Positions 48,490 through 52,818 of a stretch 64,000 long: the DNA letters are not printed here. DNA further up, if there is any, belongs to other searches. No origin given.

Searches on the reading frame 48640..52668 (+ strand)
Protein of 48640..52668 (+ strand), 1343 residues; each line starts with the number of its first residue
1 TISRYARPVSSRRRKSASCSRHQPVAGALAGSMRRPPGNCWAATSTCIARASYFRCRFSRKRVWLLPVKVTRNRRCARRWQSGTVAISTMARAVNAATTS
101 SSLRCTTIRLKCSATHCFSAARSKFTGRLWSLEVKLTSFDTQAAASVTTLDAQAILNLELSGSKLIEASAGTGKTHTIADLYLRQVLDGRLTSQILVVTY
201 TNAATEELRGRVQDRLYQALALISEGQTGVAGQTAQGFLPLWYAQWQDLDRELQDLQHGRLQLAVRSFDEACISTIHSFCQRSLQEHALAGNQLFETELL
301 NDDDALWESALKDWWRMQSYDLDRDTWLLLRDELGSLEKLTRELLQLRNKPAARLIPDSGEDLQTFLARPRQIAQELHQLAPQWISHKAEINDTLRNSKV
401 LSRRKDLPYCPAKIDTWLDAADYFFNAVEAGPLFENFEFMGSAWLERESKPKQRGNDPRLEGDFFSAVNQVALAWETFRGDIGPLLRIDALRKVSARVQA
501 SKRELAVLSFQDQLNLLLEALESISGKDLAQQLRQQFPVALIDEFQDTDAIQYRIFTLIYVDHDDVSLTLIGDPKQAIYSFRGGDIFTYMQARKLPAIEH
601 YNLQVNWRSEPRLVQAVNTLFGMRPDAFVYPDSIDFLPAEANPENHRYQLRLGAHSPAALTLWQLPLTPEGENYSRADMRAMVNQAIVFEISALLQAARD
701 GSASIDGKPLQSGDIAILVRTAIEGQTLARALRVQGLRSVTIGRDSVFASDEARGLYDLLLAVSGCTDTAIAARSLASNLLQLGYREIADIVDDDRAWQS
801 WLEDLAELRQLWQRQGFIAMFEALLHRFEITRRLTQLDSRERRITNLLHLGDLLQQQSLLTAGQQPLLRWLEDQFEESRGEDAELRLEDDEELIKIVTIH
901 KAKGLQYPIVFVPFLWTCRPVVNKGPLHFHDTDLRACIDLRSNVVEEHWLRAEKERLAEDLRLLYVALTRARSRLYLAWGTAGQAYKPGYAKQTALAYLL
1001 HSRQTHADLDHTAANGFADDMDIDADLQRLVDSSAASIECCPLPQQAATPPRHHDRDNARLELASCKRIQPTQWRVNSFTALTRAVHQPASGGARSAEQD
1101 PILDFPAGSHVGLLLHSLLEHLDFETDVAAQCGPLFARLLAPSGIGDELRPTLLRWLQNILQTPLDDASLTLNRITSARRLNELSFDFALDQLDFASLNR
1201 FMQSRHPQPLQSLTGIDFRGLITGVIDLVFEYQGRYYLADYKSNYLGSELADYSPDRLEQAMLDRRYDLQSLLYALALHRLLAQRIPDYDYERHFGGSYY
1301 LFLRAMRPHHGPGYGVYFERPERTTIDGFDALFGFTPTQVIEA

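Call 20: search_protein_families(library=pfam, proteins=[window:48640-52668:+], max_evalue=0.001)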
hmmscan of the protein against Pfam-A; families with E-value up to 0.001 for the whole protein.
window:48640-52668:+ (1343 aa): 7 families
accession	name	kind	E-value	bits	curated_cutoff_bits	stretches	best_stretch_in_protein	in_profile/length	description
PF00580.27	UvrD-helicase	-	8.9e-50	170.3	23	1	157-594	10-268/271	UvrD/REP helicase N-terminal domain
PF13361.12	UvrD_C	-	6.2e-22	78.9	25.6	1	603-979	3-347/350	UvrD-like helicase C-terminal domain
PF13245.12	AAA_19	-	5.5e-11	43.2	25.1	1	164-582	14-134/134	AAA domain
PF13538.12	UvrD_C_2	-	5.1e-10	39.5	27.4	1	896-919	4-29/52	UvrD-like helicase C-terminal domain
PF12705.13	PDDEXK_1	-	5.9e-07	30.1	22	1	1110-1304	36-190/247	PD-(D/E)XK nuclease superfamily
PF13604.12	AAA_30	-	2.2e-05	24.7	27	0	163-243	20-81/191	AAA domain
PF13086.12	AAA_11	-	0.00018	21.8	27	0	163-214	19-74/257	AAA domain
